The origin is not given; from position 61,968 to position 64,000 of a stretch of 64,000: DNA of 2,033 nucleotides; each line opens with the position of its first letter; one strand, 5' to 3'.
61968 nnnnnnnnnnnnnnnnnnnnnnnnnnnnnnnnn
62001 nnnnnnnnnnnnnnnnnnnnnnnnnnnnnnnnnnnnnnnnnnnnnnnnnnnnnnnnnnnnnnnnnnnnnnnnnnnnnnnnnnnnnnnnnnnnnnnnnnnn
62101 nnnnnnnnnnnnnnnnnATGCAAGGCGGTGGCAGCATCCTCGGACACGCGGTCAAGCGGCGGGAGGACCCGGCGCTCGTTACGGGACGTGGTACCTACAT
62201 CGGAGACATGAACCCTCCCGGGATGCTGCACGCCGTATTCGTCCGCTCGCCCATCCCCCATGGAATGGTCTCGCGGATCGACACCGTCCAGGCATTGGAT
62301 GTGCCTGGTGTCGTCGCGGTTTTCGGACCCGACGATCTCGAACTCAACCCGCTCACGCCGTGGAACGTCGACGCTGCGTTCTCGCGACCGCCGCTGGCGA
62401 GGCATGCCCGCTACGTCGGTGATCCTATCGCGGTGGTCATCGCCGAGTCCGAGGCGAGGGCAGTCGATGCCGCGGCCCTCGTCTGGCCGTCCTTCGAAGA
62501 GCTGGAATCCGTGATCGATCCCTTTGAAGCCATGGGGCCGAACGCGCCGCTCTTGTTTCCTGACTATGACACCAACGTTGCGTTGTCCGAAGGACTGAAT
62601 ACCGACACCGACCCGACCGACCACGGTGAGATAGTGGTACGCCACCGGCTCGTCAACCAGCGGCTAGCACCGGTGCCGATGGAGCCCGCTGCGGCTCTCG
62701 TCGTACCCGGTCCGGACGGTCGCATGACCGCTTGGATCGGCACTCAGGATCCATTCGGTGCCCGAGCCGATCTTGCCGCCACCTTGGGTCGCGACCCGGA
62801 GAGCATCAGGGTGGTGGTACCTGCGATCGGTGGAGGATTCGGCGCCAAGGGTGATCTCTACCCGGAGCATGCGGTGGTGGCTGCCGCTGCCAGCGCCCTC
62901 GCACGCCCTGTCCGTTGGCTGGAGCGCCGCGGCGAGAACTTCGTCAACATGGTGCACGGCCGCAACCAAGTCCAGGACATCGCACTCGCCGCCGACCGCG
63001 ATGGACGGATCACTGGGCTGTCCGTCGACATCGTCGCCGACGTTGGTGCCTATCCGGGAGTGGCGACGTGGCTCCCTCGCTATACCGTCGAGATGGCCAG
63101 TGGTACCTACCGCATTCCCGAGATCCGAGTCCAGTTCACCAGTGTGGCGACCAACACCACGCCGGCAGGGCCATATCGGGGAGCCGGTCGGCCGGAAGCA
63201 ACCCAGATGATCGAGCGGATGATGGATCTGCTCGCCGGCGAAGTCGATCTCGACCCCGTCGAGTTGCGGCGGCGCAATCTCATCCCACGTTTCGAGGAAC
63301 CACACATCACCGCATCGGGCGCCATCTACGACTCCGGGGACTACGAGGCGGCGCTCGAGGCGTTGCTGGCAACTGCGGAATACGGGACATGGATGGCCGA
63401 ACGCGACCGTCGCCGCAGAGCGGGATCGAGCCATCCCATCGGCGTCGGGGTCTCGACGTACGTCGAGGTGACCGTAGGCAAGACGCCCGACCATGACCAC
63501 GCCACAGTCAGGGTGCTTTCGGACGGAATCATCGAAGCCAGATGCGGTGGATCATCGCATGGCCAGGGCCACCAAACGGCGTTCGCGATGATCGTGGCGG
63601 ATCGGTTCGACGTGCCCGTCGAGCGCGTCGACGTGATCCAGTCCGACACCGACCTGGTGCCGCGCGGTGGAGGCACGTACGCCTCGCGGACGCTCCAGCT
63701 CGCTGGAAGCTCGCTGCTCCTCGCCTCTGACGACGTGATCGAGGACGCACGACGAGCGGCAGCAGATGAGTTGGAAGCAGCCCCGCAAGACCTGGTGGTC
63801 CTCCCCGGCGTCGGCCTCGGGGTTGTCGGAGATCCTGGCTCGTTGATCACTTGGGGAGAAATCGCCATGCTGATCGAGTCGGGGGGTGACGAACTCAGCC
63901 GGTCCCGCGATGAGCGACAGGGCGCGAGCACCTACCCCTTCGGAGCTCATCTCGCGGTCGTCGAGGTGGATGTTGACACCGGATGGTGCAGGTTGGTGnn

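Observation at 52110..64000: Putative undescribed N-heterocycle (methylated purine/pyrimidine or nucleoside) catabolic cluster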

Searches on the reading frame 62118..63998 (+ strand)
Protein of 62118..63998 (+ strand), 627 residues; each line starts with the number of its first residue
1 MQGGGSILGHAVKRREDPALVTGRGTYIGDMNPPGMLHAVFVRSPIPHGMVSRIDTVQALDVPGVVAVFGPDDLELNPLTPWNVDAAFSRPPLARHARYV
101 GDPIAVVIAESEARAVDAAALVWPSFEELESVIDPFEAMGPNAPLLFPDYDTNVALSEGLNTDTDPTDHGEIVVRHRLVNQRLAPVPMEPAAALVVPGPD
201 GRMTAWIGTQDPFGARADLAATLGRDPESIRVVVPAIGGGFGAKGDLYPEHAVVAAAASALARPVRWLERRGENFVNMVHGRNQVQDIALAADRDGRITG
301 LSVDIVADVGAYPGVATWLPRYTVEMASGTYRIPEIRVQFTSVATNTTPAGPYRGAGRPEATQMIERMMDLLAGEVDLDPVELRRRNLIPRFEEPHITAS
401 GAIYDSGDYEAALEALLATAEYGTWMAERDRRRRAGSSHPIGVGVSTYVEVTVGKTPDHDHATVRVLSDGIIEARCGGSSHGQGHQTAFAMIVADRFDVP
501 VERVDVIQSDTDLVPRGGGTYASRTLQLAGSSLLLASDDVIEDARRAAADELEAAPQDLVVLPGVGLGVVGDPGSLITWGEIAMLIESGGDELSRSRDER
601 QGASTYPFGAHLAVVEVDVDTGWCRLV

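Call 5: search_protein_families(library=pfam, proteins=[window:62118-63998:+])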
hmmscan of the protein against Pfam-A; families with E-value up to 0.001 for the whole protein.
window:62118-63998:+ (627 aa): 3 families
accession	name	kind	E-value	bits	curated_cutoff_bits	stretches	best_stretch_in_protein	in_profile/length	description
PF02738.23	MoCoBD_1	-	1.3e-68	231.2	27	1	171-388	26-244/244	Molybdopterin cofactor-binding domain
PF20256.3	MoCoBD_2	-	1.8e-42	146.3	27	1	418-625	4-219/283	Molybdopterin cofactor-binding domain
PF01315.27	Ald_Xan_dh_C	-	3.2e-21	76.1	31.3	1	22-129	1-109/110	Aldehyde oxidase and xanthine dehydrogenase, a/b hammerhead domain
